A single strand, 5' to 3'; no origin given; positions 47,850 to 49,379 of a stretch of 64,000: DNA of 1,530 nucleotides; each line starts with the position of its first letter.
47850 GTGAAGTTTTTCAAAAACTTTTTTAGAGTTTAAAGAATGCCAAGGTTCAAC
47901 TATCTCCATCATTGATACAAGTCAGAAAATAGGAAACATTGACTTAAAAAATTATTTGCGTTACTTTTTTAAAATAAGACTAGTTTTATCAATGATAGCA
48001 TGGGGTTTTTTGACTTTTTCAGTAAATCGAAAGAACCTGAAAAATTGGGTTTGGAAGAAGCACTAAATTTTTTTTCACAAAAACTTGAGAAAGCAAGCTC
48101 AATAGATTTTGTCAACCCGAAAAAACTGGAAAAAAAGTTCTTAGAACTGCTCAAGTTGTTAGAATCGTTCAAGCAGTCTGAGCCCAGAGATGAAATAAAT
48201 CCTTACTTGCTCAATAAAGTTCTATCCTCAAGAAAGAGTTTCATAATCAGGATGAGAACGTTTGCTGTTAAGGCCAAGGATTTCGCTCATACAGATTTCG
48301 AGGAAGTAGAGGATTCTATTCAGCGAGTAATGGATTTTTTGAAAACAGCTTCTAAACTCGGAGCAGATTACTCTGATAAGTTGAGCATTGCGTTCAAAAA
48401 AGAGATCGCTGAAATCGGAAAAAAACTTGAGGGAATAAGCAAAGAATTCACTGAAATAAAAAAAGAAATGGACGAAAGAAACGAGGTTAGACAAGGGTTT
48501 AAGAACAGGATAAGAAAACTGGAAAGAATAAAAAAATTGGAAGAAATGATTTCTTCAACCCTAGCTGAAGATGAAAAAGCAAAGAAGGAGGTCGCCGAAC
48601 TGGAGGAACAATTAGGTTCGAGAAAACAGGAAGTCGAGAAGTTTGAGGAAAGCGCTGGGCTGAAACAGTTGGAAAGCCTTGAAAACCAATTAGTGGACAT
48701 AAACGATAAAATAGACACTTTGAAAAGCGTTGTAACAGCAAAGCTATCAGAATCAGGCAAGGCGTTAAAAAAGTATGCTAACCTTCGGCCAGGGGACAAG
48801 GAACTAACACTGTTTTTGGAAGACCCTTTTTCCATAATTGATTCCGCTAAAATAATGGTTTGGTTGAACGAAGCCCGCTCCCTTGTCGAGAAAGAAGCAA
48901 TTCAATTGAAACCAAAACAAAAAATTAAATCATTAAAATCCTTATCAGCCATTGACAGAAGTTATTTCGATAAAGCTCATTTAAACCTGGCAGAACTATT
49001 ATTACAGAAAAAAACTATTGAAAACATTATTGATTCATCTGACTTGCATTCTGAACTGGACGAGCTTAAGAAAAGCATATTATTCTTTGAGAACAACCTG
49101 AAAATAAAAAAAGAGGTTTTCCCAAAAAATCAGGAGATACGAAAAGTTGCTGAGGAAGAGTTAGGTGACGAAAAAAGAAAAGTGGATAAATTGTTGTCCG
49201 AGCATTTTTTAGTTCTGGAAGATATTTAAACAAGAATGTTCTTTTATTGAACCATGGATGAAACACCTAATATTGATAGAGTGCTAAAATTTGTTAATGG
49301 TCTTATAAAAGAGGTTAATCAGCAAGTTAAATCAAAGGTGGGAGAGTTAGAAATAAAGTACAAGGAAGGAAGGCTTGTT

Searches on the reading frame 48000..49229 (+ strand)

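Call 92: search_protein_families(library=pfam, proteins=[window:48000-49229:+], max_evalue=0.01)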
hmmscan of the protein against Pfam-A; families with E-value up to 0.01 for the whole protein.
window:48000-49229:+ (409 aa): 2 families
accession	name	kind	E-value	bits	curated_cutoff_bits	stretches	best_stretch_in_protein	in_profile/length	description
PF16591.11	HBM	-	0.0019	18.1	29.8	1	110-259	46-204/254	Helical bimodular sensor domain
PF22905.2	Hydro_N_hd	-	0.006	17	27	0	160-258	81-178/195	Hydrolase N-terminal helical domain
